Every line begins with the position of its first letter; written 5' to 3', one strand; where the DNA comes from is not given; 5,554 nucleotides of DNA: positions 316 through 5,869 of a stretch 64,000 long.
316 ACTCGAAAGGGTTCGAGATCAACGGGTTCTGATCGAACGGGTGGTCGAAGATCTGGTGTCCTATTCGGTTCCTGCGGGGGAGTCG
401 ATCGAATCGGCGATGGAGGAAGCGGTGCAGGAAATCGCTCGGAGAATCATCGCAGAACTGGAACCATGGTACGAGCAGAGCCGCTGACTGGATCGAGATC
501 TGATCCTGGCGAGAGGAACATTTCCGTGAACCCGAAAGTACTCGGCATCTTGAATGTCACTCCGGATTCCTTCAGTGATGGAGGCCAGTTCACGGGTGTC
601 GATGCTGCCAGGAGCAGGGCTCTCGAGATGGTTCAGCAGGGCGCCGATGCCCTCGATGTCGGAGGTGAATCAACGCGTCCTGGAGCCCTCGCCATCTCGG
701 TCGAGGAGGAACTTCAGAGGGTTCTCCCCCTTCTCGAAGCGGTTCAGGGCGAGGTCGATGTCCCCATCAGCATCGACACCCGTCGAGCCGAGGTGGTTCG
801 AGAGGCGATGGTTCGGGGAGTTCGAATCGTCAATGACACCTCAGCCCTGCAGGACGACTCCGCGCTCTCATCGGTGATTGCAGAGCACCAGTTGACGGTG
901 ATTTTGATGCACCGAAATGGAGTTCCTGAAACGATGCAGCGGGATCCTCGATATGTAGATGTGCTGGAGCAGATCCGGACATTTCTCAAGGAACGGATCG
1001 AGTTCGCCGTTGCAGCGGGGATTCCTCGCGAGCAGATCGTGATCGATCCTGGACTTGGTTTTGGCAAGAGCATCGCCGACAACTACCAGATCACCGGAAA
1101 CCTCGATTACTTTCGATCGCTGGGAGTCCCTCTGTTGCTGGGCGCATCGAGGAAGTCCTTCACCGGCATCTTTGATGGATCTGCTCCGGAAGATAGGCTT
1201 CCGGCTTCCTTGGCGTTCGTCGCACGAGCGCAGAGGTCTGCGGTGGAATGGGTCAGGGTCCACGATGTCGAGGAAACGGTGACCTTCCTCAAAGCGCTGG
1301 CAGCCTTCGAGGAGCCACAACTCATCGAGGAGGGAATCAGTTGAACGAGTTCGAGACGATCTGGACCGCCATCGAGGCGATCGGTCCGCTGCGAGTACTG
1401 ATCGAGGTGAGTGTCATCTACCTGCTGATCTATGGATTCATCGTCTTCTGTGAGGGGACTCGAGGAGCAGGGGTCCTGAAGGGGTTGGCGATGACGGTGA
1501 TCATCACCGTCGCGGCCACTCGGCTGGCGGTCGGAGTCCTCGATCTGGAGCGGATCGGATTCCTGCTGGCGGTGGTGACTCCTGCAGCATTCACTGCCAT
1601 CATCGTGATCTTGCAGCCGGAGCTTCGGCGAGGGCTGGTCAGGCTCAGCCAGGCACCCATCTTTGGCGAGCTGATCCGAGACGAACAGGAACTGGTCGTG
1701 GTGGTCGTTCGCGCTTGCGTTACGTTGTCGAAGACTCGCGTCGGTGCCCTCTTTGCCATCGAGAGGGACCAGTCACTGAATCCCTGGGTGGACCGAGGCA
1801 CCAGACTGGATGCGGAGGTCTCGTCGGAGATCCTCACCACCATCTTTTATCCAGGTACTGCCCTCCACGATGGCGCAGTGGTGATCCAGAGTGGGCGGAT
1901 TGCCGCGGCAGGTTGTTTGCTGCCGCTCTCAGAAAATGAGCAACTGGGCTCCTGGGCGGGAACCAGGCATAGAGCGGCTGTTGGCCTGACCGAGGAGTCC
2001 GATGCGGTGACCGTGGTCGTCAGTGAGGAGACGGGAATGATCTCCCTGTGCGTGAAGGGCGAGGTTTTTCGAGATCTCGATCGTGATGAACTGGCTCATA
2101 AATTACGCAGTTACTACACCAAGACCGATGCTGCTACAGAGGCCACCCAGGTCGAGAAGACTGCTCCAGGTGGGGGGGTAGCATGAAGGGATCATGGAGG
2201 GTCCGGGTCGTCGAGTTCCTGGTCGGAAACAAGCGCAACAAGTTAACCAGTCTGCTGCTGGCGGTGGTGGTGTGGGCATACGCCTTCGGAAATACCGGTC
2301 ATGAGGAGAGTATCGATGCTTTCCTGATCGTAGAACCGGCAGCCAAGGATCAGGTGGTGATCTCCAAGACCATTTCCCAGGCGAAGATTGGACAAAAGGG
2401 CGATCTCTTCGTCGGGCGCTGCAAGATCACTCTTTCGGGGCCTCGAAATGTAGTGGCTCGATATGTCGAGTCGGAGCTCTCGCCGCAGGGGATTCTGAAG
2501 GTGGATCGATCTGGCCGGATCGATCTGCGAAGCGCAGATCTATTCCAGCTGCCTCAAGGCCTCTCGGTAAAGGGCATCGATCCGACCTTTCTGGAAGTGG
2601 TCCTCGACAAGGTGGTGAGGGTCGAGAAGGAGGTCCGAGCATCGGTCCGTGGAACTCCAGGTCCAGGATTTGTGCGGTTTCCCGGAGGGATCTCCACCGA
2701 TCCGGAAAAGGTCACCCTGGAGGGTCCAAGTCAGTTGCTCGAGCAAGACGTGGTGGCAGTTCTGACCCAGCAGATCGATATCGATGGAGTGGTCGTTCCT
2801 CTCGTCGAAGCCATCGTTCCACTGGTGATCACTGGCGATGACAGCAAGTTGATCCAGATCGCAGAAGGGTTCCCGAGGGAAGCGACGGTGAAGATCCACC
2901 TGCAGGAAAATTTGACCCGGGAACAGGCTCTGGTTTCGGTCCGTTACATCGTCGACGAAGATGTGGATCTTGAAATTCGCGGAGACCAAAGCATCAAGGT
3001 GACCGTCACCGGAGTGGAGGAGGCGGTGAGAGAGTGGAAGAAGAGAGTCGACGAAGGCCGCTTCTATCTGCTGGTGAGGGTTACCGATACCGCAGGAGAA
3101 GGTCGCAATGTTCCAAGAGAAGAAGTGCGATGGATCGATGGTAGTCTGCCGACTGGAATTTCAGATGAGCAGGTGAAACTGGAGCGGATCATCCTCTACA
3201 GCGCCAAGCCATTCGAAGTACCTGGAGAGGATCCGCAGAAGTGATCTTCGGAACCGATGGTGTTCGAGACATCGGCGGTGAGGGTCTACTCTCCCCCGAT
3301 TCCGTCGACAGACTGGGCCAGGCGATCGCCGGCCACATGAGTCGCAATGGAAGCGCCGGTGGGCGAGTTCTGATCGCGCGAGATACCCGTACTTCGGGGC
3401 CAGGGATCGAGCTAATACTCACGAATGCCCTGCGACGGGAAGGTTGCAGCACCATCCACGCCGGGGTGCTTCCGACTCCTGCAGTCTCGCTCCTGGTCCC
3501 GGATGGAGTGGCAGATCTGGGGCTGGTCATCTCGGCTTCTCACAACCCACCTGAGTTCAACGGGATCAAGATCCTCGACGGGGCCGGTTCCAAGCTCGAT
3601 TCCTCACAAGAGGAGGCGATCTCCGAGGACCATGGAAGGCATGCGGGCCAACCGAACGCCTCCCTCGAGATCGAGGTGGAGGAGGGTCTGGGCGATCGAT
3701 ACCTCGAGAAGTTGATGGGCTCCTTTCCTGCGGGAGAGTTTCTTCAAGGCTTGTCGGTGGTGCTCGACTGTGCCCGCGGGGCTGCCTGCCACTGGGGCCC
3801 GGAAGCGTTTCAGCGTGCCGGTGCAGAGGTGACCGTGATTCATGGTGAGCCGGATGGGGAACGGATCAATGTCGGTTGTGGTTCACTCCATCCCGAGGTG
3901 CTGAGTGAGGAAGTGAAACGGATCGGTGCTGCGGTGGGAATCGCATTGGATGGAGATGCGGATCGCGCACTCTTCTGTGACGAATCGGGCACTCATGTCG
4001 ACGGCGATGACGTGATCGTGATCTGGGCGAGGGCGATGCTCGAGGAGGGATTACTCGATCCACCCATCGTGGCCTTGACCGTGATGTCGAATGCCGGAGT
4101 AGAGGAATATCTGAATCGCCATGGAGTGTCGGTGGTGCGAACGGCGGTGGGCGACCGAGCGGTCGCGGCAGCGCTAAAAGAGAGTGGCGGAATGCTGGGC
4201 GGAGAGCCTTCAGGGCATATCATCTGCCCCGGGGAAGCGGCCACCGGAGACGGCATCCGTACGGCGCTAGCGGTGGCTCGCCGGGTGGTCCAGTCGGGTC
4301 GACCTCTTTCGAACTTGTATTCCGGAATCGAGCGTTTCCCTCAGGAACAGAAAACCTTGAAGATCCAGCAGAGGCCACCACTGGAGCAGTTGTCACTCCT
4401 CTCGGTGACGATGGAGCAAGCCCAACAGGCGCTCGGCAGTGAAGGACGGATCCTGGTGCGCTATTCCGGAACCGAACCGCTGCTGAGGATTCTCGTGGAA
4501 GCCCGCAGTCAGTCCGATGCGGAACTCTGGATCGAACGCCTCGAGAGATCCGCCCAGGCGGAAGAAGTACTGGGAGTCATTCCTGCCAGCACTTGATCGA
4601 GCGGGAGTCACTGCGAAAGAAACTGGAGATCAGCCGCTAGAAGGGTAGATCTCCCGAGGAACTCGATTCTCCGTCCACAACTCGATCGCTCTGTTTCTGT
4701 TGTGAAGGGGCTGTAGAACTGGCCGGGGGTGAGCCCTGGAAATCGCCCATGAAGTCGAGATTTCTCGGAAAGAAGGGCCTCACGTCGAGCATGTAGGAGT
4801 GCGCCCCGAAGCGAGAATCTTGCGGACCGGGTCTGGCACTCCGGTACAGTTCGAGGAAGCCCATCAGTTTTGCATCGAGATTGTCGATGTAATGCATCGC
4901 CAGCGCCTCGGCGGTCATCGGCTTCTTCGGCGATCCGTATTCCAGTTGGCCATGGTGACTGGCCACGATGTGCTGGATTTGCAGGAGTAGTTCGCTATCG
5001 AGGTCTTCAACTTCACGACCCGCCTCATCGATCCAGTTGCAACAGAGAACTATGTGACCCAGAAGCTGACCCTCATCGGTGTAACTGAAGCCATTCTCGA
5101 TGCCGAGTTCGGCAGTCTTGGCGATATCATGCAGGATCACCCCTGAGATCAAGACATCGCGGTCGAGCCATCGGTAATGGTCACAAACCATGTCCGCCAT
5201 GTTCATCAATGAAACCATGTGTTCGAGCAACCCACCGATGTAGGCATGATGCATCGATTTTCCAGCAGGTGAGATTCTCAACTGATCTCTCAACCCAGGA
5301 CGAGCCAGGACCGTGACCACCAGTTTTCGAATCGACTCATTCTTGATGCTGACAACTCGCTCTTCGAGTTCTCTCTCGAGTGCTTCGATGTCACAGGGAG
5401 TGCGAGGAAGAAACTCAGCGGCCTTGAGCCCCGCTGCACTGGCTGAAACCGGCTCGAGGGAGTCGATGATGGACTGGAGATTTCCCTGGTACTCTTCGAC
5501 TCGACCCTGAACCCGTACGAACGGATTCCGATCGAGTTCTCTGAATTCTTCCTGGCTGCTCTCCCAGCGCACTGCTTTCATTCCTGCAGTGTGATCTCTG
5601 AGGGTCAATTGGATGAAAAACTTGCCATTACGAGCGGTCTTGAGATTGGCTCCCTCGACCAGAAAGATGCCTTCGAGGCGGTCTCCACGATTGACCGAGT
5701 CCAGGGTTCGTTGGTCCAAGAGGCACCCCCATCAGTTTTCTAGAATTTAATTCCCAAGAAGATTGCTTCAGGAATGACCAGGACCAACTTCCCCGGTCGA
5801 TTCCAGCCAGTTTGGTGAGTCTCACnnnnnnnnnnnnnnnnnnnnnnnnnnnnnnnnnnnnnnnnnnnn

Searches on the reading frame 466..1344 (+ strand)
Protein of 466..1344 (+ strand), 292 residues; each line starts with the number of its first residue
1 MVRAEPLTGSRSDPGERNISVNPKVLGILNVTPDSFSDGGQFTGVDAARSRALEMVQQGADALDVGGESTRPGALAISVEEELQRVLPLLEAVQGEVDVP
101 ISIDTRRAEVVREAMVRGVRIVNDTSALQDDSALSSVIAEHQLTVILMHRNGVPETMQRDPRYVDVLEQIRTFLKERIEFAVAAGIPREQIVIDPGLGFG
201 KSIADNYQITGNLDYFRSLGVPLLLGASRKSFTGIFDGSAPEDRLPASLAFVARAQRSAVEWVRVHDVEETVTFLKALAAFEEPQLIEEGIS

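Call 30: search_protein_families(library=pfam, proteins=[window:466-1344:+])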
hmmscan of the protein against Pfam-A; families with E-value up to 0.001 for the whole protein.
window:466-1344:+ (292 aa): 1 family
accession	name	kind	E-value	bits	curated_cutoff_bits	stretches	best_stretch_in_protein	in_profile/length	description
PF00809.28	Pterin_bind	-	3.5e-79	266.3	25.5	1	27-266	2-244/244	Pterin binding enzyme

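Call 68: find_encoding_contigs(protein=window:466-1341:+, flank=10000, max_places=2)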
Protein window:466-1341:+ (292 aa): 1 contig read that carries it; 1 place shown.
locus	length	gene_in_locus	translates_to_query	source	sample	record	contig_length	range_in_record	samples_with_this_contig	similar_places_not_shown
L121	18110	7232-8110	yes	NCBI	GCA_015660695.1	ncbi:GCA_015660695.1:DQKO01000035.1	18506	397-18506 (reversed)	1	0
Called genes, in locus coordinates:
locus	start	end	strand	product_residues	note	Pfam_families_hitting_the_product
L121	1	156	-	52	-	?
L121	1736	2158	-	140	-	-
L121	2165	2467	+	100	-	-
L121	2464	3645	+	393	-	PF13243:SQHop_cyclase_C (faint)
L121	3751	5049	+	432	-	PF01595:CNNM, PF00571:CBS (weak), PF03471:CorC_HlyC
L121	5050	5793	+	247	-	PF11967:RecO_N, PF02565:RecO_C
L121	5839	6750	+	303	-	PF07719:TPR_2 (faint), PF13174:TPR_6 (faint), PF13176:TPR_7 (faint), PF13424:TPR_12 (faint), PF13428:TPR_14 (faint), PF13432:TPR_16 (faint), PF14559:TPR_19 (faint), PF13525:YfiO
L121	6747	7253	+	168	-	PF04390:LptE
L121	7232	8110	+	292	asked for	PF00809:Pterin_bind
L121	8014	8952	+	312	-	PF02457:DAC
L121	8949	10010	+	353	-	-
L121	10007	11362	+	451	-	PF02878:PGM_PMM_I, PF02879:PGM_PMM_II, PF02880:PGM_PMM_III, PF00408:PGM_PMM_IV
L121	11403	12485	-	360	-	PF01336:tRNA_anti-codon (weak), PF01966:HD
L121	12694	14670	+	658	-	PF07719:TPR_2 (faint), PF13181:TPR_8 (faint), PF00515:TPR_1 (faint), PF13414:TPR_11 (faint)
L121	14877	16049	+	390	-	PF01071:GARS_A (weak), PF08442:ATP-grasp_2, PF13549:ATP-grasp_5, PF24948:Citrate_synth_N, PF00549:Ligase_CoA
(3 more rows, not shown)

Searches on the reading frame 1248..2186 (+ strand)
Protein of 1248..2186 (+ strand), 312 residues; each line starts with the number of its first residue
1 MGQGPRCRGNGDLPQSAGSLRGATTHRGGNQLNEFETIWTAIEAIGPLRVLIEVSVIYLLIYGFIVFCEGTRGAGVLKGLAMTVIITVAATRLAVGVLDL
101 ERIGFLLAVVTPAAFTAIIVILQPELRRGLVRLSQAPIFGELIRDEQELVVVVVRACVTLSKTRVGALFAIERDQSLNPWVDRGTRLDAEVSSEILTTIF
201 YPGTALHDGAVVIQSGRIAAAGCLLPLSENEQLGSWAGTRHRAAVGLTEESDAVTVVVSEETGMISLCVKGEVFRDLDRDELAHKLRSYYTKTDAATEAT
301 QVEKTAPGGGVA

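Call 30: search_protein_families(library=pfam, proteins=[window:1248-2186:+])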
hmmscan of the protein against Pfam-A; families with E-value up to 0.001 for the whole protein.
window:1248-2186:+ (312 aa): 1 family
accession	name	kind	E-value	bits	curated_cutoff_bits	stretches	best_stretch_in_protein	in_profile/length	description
PF02457.21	DAC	-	6e-42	142.4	27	1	155-272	2-118/119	DisA bacterial checkpoint controller nucleotide-binding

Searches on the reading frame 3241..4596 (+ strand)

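Call 30: search_protein_families(library=pfam, proteins=[window:3241-4596:+])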
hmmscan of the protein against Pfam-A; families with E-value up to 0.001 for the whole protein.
window:3241-4596:+ (451 aa): 4 families
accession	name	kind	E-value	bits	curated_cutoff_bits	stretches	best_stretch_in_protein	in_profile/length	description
PF02878.22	PGM_PMM_I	-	2.7e-32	111.8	22.5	1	2-129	3-129/138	Phosphoglucomutase/phosphomannomutase, alpha/beta/alpha domain I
PF02880.22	PGM_PMM_III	-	8.2e-29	100.5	20.7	1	254-364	1-113/115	Phosphoglucomutase/phosphomannomutase, alpha/beta/alpha domain III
PF02879.22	PGM_PMM_II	-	3e-14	53.8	29.3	1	153-250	2-103/103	Phosphoglucomutase/phosphomannomutase, alpha/beta/alpha domain II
PF00408.26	PGM_PMM_IV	-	1.2e-11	45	23.1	1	391-433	22-64/68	Phosphoglucomutase/phosphomannomutase, C-terminal domain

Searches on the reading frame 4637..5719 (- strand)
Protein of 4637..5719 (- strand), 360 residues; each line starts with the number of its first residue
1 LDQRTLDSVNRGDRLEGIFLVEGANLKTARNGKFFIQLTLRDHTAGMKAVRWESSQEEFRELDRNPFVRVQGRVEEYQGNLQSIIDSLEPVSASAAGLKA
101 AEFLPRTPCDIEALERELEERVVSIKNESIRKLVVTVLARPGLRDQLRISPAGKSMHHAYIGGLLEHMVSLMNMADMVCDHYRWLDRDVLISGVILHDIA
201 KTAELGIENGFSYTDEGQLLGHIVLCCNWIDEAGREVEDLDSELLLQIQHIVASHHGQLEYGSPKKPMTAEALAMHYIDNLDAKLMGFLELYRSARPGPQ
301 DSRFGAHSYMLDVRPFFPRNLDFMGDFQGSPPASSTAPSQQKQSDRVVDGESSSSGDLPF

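Call 30: search_protein_families(library=pfam, proteins=[window:4637-5719:-])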
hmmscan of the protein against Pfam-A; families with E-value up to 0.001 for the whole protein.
window:4637-5719:- (360 aa): 2 families
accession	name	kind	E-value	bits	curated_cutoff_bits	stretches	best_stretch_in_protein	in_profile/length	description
PF01966.28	HD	-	1.1e-08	35.7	22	1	165-283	2-115/116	HD domain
PF01336.31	tRNA_anti-codon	-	2.6e-07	30.9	27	1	29-91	10-75/75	OB-fold nucleic acid binding domain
